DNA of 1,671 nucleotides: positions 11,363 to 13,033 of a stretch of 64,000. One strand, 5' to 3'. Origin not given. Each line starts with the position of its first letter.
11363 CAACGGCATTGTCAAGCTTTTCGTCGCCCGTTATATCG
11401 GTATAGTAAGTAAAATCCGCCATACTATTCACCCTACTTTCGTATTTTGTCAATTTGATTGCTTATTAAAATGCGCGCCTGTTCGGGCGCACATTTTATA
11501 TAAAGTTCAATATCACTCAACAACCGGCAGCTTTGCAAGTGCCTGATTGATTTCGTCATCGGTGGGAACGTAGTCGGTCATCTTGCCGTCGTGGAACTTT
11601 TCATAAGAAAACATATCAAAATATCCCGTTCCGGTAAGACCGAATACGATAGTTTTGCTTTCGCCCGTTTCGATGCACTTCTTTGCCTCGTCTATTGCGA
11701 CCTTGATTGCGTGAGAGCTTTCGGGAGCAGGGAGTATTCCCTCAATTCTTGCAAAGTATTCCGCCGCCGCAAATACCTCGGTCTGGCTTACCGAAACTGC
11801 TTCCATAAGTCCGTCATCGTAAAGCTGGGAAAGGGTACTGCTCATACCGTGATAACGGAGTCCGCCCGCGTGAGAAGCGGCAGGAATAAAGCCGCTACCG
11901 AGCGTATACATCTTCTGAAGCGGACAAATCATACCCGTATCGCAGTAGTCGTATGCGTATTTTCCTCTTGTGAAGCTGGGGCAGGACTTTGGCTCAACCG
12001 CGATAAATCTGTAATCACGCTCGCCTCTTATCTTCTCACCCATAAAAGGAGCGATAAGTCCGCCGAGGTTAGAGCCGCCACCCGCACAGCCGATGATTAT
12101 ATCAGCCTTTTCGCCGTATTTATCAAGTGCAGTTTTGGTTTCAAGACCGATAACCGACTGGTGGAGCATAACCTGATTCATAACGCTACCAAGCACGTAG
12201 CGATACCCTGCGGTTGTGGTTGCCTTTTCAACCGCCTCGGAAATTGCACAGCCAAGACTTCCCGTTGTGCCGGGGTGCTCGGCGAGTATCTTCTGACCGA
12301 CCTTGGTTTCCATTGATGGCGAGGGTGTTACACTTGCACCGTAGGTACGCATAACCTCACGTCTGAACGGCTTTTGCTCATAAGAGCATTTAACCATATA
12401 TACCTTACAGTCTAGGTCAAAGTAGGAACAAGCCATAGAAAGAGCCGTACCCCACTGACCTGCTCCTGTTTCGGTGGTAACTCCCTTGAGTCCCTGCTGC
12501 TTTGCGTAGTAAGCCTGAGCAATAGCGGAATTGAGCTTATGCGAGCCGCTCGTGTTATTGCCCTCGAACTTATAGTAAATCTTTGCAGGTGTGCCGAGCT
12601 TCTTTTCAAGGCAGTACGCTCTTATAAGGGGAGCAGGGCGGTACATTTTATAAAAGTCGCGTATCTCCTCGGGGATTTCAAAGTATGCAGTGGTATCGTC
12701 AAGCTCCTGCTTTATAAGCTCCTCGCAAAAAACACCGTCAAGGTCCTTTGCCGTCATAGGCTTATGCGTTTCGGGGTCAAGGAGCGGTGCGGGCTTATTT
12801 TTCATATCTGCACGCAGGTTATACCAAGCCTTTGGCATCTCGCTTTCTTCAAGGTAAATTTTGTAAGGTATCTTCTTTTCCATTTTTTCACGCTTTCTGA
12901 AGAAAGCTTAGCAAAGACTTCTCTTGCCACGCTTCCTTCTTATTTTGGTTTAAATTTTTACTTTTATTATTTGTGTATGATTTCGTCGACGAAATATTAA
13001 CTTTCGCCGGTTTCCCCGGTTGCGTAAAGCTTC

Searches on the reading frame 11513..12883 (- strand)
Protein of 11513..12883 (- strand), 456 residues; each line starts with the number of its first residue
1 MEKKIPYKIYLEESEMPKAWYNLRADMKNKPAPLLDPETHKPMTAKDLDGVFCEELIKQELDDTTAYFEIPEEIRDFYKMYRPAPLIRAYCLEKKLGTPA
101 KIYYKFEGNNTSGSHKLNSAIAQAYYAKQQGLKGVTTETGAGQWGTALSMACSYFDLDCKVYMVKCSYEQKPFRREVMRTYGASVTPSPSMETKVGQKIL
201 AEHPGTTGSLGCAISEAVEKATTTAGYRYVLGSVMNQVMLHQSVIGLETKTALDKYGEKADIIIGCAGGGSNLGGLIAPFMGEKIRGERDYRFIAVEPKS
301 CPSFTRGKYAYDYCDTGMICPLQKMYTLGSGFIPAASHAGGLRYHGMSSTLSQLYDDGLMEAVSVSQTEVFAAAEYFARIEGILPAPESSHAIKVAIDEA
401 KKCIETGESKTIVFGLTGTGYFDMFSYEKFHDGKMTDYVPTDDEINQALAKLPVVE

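Call 82: find_homologous_proteins(query=window:11513-12883:-, max_evalue=1e-150)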
Query window:11513-12883:- (456 aa): 8000 proteins with E <= 1e-150 among 8000 candidates; the best 120 are listed.
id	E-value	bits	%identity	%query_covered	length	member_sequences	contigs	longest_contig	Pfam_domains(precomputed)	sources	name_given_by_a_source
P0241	0.0e+0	1048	100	100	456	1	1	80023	PF00291.32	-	-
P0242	0.0e+0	1046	100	100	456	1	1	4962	PF00291.32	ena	-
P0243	0.0e+0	1034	98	100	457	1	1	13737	PF00291.32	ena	-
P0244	0.0e+0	1029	98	100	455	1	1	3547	PF00291.32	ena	-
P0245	0.0e+0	1028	98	100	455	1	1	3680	PF00291.32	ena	-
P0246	0.0e+0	1023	97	100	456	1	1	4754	PF00291.32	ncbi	-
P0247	0.0e+0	1022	97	100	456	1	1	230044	PF00291.32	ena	-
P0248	0.0e+0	1021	97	100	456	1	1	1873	PF00291.32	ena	-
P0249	0.0e+0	1020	97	100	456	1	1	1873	PF00291.32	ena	-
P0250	3.3e-296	1000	95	100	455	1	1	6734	PF00291.32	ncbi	-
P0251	3.1e-290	980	93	100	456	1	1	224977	PF00291.32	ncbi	-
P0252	1.2e-284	962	77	99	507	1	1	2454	PF00291.32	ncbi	-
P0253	5.7e-283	956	90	100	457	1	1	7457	PF00291.32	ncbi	-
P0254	7.8e-282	953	90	99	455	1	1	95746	PF00291.32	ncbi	-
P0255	4.2e-278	940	89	99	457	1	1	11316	PF00291.32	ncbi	-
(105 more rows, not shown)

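Call 83: find_encoding_contigs(protein=P0247, flank=10000, max_places=2)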
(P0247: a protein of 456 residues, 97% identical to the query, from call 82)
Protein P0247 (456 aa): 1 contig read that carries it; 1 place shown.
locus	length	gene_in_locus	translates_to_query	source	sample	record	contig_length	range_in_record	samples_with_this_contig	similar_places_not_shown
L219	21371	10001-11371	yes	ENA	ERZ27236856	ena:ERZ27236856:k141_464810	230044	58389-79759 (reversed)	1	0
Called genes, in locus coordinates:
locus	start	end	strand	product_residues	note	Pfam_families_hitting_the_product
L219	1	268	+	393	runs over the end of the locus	PF22025:ThiI_fer, PF02926:THUMP, PF02568:ThiI, PF06508:QueC (faint)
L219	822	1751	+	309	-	PF02603:Hpr_kinase_N, PF07475:Hpr_kinase_C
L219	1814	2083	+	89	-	-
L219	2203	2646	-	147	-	PF02452:PemK_toxin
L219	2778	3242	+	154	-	PF22811:Zn_ribbon_NrdR, PF03477:ATP-cone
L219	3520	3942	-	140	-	-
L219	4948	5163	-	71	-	PF12844:HTH_19, PF13560:HTH_31, PF01381:HTH_3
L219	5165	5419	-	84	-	PF12844:HTH_19, PF13560:HTH_31, PF01381:HTH_3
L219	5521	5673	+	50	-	-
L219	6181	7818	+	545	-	PF00501:AMP-binding, PF13193:AMP-binding_C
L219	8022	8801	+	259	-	PF03096:Ndr (weak), PF00561:Abhydrolase_1, PF12146:Hydrolase_4, PF12697:Abhydrolase_6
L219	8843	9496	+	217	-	PF02677:QueH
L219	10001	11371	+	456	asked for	PF00291:PALP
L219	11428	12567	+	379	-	PF13306:LRR_5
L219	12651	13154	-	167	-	PF00160:Pro_isomerase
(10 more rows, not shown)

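Call 84: find_encoding_contigs(protein=P0243, flank=10000, max_places=2)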
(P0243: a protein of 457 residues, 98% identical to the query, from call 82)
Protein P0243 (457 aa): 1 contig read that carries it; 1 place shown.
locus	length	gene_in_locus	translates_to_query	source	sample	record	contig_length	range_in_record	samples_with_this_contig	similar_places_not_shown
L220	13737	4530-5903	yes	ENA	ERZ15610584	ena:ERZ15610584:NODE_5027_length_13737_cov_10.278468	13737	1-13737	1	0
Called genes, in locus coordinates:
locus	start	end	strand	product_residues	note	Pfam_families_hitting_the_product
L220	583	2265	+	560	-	PF00501:AMP-binding, PF13193:AMP-binding_C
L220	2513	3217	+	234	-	PF03096:Ndr (weak), PF12146:Hydrolase_4, PF00561:Abhydrolase_1, PF12697:Abhydrolase_6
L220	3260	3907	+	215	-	PF02677:QueH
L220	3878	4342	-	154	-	-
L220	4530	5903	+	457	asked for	PF00291:PALP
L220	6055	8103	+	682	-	PF02901:PFL-like, PF01228:Gly_radical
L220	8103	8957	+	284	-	PF13353:Fer4_12, PF04055:Radical_SAM, PF12838:Fer4_7 (faint), PF00037:Fer4 (faint), PF12837:Fer4_6 (faint)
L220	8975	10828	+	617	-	-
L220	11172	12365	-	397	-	PF00294:PfkB, PF12833:HTH_18, PF00165:HTH_AraC (weak)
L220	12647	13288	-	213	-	PF00923:TAL_FSA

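Call 85: find_encoding_contigs(protein=P0242, flank=10000, max_places=2)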
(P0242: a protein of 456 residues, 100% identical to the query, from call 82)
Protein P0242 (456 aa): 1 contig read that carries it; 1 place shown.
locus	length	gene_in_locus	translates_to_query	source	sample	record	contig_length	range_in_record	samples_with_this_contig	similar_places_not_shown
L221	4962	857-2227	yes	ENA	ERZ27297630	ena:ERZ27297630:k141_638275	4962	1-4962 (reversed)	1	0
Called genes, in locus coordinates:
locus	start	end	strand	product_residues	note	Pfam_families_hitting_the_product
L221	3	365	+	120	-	?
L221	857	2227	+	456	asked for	PF00291:PALP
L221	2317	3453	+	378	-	PF13306:LRR_5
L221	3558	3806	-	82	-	PF01381:HTH_3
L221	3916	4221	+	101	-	PF20648:DUF6809 (weak)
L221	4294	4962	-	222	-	?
